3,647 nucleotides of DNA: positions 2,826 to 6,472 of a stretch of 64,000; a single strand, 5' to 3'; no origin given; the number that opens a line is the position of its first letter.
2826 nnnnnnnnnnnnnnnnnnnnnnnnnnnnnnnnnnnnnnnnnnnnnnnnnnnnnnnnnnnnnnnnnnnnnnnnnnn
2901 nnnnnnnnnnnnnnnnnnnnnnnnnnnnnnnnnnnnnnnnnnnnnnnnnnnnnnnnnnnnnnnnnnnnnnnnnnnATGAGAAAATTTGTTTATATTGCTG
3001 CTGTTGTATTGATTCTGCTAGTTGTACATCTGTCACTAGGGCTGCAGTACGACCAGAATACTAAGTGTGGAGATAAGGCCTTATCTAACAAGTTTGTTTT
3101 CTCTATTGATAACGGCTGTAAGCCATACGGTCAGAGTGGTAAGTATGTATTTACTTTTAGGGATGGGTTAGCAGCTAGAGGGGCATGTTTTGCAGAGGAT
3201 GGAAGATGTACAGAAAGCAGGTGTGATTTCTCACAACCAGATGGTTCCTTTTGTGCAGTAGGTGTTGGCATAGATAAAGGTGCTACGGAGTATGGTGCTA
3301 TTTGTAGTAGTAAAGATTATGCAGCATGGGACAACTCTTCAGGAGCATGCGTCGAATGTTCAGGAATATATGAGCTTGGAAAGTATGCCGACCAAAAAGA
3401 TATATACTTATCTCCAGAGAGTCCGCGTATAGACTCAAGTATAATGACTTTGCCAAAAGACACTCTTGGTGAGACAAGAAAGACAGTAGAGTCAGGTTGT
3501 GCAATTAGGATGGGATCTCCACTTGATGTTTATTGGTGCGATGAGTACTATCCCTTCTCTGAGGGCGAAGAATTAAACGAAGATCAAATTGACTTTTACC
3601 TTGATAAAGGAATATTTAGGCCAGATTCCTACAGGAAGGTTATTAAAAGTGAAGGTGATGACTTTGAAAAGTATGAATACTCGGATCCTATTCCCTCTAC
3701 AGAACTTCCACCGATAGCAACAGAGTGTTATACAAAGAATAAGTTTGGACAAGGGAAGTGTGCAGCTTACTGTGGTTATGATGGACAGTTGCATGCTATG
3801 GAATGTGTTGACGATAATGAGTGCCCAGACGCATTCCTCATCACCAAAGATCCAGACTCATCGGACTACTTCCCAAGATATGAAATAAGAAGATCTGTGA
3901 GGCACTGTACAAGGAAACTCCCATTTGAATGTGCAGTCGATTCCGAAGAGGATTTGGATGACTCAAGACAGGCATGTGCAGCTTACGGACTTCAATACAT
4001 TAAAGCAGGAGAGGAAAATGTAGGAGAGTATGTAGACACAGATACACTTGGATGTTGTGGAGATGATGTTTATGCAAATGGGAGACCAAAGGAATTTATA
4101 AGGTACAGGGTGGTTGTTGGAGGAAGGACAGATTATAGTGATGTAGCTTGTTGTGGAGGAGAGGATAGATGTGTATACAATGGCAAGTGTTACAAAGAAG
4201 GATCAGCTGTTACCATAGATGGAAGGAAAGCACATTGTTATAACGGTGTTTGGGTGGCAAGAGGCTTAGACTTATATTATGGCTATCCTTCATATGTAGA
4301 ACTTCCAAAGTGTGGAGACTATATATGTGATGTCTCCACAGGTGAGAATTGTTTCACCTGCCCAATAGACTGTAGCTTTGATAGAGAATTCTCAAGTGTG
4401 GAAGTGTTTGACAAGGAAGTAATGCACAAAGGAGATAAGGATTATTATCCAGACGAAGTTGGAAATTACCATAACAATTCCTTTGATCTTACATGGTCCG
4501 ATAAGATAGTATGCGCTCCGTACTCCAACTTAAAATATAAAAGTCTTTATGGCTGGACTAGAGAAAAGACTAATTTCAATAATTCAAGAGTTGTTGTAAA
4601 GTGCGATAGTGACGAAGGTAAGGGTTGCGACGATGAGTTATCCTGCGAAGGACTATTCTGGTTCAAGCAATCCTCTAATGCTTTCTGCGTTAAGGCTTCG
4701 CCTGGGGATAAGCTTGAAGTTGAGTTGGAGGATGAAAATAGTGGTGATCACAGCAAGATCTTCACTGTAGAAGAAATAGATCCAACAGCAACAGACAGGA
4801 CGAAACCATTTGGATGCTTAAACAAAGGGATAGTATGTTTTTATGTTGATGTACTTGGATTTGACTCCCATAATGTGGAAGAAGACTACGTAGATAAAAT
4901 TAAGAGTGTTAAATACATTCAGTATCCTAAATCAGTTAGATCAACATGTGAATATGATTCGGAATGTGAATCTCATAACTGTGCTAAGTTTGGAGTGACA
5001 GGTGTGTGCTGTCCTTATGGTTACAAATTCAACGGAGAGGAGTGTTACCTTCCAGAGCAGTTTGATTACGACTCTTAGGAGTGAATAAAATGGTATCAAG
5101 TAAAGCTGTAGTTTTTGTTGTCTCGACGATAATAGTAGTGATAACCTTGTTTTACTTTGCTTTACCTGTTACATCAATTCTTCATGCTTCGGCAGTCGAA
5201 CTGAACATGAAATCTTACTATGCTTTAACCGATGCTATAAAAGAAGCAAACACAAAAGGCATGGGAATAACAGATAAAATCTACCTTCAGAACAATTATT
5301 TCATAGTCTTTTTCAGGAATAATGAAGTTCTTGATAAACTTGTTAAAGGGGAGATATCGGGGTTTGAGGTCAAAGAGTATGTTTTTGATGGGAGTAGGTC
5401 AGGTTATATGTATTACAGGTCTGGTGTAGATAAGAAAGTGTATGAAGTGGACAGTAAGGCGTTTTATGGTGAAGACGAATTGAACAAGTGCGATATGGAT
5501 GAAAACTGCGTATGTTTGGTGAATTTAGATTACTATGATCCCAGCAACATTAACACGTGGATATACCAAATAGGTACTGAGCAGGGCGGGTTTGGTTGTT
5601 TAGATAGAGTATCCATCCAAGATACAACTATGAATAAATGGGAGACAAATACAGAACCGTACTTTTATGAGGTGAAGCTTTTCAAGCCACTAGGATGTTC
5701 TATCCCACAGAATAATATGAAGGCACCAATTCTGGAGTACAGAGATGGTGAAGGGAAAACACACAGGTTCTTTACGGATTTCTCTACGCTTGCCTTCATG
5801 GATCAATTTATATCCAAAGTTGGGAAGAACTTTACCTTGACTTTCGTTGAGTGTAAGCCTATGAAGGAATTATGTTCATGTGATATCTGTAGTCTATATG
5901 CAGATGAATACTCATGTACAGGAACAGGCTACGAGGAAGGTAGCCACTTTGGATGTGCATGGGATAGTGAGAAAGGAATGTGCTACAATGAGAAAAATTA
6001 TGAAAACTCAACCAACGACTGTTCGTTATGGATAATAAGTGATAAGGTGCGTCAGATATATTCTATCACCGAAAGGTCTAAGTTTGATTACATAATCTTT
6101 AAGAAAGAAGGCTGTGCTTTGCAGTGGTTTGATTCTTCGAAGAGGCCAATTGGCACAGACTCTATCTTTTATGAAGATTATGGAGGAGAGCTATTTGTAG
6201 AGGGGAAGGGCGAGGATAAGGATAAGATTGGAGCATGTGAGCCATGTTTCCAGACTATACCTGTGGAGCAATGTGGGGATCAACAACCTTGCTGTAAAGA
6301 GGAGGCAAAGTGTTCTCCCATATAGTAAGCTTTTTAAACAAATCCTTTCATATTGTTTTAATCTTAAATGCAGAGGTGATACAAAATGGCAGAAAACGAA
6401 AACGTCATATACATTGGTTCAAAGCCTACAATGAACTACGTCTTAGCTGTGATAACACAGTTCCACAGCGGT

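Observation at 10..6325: Translationally coupled operon of three large acidic cysteine-rich secreted proteins with a MopE-like calcium-binding motif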

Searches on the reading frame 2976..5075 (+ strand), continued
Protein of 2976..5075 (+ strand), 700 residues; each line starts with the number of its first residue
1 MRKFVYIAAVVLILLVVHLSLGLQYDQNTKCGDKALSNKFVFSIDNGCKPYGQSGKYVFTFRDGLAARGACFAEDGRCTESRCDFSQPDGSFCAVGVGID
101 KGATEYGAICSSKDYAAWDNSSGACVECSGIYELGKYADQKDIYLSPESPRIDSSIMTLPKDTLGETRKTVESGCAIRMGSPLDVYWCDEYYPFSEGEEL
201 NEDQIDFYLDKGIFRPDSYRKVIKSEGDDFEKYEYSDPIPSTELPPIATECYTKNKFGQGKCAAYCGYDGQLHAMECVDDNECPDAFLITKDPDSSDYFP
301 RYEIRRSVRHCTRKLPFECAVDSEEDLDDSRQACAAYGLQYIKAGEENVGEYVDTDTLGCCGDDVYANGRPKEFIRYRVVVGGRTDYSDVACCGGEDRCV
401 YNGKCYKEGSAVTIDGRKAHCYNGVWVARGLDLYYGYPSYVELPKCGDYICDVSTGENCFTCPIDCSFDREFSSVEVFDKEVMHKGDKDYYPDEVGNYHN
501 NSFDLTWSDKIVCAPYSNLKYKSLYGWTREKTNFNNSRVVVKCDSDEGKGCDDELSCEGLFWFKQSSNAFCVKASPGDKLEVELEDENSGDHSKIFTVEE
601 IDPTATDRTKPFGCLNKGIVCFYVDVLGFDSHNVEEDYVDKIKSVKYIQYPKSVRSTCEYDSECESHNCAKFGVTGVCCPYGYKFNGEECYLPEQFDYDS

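Call 74: search_solved_structures(query=A5, max_evalue=1)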
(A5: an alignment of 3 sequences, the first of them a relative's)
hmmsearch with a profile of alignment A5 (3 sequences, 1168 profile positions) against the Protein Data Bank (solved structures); distinct sequences matched with E-value up to 1: 0.

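Call 75: search_protein_families(library=pfam, proteins=[L004:1-1500:+], max_evalue=10)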
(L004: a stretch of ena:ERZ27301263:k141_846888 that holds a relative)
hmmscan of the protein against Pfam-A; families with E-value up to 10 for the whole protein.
L004:1-1500:+ (500 aa): 10 families
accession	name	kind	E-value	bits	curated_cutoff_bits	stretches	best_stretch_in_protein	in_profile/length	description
PF24681.1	Kelch_KLHDC2_KLHL20_DRC7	-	6.3e-35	120.9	50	4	216-384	50-211/221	KLHDC2/KLHL20/DRC7 Kelch-repeats domain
PF01344.31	Kelch_1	-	6.2e-32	109.2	20.1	7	161-190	1-31/46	Kelch motif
PF24981.1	Beta-prop_ATRN-LZTR1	-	1.7e-24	87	50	4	200-403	25-222/289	Attractin/LZTR1 beta-propeller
PF13964.12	Kelch_6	-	5.2e-21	74.3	25.3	5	443-477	5-40/50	Kelch motif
PF13418.12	Kelch_4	-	1.8e-18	66.6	21.6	3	161-189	1-32/49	Galactose oxidase, central domain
PF07646.21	Kelch_2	-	4.1e-18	64.8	21.3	5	440-482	2-46/48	Kelch motif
PF13415.12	Kelch_3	-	1.5e-13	50.9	22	4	119-169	2-47/48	Galactose oxidase, central domain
PF13854.13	Kelch_HCF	-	7.9e-13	48.8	113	4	296-365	157-227/345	Host cell factor, Kelch-repeats domain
PF24996.1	NANM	-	1.3e-05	24.7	45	2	258-347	43-124/350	N-acetylneuraminate epimerase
PF00754.31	F5_F8_type_C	-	7.6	7.1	28.2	1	348-391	60-105/127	F5/8 type C domain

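Call 87: search_solved_structures(query=L007:6-1775:+, max_evalue=0.001)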
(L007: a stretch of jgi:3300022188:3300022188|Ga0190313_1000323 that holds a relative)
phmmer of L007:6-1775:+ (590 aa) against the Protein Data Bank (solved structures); distinct sequences matched with E-value up to 0.001: 11.
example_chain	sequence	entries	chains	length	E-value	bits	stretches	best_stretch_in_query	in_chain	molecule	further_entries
2oap_1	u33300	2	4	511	4.9e-26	94.7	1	126-456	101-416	Type II secretion system protein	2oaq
8rkd_E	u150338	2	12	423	1.2e-20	76.9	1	124-457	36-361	Pilus assembly ATPase CpaF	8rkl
8rjf_A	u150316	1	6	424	1.3e-20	76.8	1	124-457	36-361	Pilus assembly ATPase CpaF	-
9e24_A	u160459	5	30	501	2.1e-20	76.1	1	124-457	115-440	CpaF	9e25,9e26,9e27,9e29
4ii7_A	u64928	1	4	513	4.7e-18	68.3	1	150-482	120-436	FlaI ATPase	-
4ihq_A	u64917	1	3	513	3.2e-17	65.6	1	150-482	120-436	FlaI ATPase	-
6bge_A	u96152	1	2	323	9.2e-06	27.8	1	289-417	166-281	VirB11-like protein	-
1g6o_A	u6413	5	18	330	9.6e-06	27.7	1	289-417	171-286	CAG-ALPHA | virB11 homolog | Cag-alfa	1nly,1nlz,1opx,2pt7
2gza_A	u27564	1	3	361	1.6e-05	27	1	284-392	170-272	Type IV secretion system protein VirB11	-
2eyu_A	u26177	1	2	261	3.9e-05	25.7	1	292-417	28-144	twitching motility protein PilT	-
3jvu_A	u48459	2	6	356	0.00015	23.8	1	292-418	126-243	Twitching mobility protein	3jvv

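Call 88: search_solved_structures(query=L007:1771-3828:+, max_evalue=1)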
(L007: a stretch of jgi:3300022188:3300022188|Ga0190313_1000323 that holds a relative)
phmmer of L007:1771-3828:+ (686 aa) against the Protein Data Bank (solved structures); distinct sequences matched with E-value up to 1: 4.
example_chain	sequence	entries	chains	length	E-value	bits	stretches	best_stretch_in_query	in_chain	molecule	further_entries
3ma9_A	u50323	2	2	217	0.0026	19.7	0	188-264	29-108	Transmembrane glycoprotein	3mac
2xra_A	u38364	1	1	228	0.0029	19.6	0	188-264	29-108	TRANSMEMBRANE PROTEIN GP41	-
2cmr_A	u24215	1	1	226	0.0032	19.5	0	188-264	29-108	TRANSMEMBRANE GLYCOPROTEIN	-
6tmg_r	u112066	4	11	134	0.6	12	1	207-240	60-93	ATPTG12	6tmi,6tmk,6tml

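Call 92: find_related_loci(query=A8, collection=metagenome_contigs, flank=10000)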
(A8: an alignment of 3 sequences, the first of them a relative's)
Query A8 (607 aa) in metagenome_contigs; peptide patterns used: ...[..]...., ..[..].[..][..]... (x = any residue, [..] = any of these).
141 stretches matched a pattern; 2 encode a relative of the query (tblastn E <= 1e-3); 2 distinct loci.
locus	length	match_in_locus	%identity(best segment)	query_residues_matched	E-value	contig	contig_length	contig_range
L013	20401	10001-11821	100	1-607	0e+0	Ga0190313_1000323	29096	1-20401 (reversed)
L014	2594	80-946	26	33-302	2e-25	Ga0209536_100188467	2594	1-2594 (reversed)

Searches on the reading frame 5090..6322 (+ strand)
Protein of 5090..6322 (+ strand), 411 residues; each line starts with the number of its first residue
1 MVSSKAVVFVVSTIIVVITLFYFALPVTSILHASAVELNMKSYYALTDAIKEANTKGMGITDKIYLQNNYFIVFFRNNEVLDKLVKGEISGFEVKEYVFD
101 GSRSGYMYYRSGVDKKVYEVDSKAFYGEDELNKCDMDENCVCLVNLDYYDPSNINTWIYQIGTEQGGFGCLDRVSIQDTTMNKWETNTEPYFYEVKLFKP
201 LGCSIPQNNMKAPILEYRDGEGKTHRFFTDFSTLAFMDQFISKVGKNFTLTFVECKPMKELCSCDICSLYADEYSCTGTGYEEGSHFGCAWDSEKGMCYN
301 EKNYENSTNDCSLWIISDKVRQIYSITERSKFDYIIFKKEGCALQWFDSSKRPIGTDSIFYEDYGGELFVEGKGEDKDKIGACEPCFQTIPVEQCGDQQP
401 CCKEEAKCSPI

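Call 8: search_protein_families(library=pfam, proteins=[window:5090-6322:+], max_evalue=1)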
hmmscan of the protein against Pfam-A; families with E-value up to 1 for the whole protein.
window:5090-6322:+ (411 aa): 1 family
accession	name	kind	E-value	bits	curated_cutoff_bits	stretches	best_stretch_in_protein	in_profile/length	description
PF01437.31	PSI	-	0.029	15.2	23.1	1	267-317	2-47/52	Plexin repeat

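Call 33: search_protein_families(library=ncbifam, proteins=[window:5090-6322:+], max_evalue=0.1)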
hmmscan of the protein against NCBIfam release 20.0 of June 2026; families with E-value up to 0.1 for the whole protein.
window:5090-6322:+ (411 aa): 1 family
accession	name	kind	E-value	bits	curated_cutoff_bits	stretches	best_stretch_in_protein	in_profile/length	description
TIGR02530.1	flg_new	equivalog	0.029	15.1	83.2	1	31-88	25-81/96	TIGR02530 family flagellar biosynthesis protein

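Call 35: find_homologous_proteins(query=A1)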
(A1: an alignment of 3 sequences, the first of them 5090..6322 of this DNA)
Query A1 (3 sequences) (411 aa, profile of the alignment): 3 proteins with E <= 0.001 among 2228 candidates.
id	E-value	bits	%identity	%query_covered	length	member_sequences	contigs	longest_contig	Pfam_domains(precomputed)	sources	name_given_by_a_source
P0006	1.8e-232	790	100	100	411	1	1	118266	-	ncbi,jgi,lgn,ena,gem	-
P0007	6.1e-219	746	55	100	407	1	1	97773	-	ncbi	-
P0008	2.2e-157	543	32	85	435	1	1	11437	-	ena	-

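Call 37: find_encoding_contigs(protein=P0006, flank=1000, max_places=6)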
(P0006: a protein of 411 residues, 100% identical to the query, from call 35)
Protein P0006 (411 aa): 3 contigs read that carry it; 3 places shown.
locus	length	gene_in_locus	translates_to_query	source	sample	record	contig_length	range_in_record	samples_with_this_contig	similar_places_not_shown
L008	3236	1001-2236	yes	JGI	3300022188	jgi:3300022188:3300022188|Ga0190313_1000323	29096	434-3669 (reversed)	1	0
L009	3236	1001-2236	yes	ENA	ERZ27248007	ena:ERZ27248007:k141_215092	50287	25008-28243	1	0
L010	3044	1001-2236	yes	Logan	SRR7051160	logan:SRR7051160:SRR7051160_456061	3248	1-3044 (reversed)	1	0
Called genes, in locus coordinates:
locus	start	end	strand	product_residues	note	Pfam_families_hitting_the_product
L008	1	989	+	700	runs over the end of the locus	-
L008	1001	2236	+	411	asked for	-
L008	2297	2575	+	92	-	PF01918:Alba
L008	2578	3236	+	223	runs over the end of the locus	PF00254:FKBP_C, PF22199:FKBP26_IF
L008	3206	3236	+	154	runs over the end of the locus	?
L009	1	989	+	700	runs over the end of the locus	-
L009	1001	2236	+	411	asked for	-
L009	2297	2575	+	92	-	PF01918:Alba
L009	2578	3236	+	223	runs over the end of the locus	PF00254:FKBP_C, PF22199:FKBP26_IF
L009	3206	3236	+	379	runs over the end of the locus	PF00091:Tubulin, PF12327:FtsZ_C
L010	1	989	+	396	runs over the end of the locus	?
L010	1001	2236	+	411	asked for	-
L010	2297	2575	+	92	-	PF01918:Alba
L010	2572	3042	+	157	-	?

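Call 50: predict_structure(alignment_id=A3)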
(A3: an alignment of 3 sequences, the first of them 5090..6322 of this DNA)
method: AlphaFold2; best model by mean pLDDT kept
length: 411 residues; sequences in the alignment: 3
mean_pLDDT: 31.8   pTM: 0.22
mean pLDDT of the five models: 31.8, 31.7, 29.7, 29.1, 28.8
residues with pLDDT >= 90: 0; 70-90: 5; 50-70: 16; < 50: 390
segments of 3 or more residues with pLDDT < 50: 23-411
pLDDT, mean of each block of 10 residues (from residue 1): 62 65 39 26 28 27 27 34 35 28 23 26 28 29 31 30 26 25 24 25 25 31 32 32 29 34 39 36 41 44 38 29 27 29 31 27 25 29 27 35 29 23
secondary structure, 60 per line:
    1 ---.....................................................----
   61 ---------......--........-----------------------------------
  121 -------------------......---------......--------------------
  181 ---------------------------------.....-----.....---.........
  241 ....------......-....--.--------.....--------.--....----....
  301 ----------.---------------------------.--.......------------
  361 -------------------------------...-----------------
elements in order: H4-56 E70-75 H78-85 E140-145 E155-160 E214-218 E224-228 H232-244 E251-256 H258-261 H273-277 E289-292 E297-300 E342-348

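Call 73: search_solved_structures(query=A3, max_evalue=1)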
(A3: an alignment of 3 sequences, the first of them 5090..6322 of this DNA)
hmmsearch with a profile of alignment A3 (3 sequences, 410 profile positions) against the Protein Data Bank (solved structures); distinct sequences matched with E-value up to 1: 3.
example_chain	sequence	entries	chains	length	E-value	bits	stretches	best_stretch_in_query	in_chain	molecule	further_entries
6jf4_B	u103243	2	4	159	0.82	12.2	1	33-78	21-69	Peptide deformylase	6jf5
6jes_A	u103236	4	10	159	0.83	12.2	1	33-78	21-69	Peptide deformylase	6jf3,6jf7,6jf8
6jf6_A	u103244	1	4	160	0.83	12.1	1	33-78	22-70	Peptide deformylase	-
